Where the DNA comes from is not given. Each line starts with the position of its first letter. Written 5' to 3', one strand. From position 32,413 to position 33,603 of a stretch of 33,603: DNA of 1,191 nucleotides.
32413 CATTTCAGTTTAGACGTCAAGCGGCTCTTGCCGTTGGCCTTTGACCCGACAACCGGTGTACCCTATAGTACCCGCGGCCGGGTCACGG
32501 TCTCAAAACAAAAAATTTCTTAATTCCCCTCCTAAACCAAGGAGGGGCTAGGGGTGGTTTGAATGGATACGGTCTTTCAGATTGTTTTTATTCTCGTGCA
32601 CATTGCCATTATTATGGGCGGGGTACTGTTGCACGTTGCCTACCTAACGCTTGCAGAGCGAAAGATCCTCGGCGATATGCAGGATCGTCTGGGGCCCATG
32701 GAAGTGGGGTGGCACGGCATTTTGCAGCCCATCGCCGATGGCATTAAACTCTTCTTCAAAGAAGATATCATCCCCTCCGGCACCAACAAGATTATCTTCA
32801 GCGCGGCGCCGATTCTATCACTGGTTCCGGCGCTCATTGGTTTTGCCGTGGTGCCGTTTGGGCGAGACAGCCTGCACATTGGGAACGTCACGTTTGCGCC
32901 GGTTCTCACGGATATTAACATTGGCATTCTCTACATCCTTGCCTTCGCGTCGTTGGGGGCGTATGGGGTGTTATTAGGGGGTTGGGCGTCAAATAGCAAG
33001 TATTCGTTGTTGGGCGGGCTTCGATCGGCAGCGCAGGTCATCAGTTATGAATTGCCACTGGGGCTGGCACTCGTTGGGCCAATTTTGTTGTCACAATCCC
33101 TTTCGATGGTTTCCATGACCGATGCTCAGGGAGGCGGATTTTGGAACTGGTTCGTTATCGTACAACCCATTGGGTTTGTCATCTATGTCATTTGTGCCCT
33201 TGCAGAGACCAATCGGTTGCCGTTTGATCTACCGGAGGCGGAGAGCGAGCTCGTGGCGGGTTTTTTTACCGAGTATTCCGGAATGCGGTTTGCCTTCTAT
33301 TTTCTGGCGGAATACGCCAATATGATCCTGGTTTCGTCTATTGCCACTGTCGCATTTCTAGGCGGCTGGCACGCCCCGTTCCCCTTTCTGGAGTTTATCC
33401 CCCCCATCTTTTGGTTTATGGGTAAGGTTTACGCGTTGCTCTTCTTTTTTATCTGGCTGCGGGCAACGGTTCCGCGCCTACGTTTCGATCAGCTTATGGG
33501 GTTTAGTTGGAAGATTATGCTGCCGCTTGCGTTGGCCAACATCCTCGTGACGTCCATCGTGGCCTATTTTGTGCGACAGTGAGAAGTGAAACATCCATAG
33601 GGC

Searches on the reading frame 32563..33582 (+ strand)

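Call 62: search_protein_families(library=pfam, proteins=[window:32563-33582:+], max_evalue=0.00001)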
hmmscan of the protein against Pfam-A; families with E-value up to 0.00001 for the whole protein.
window:32563-33582:+ (339 aa): 1 family
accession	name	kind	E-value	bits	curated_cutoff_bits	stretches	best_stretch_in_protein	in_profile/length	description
PF00146.26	NADHdh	-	1.2e-125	419.2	27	1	13-330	2-297/298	NADH dehydrogenase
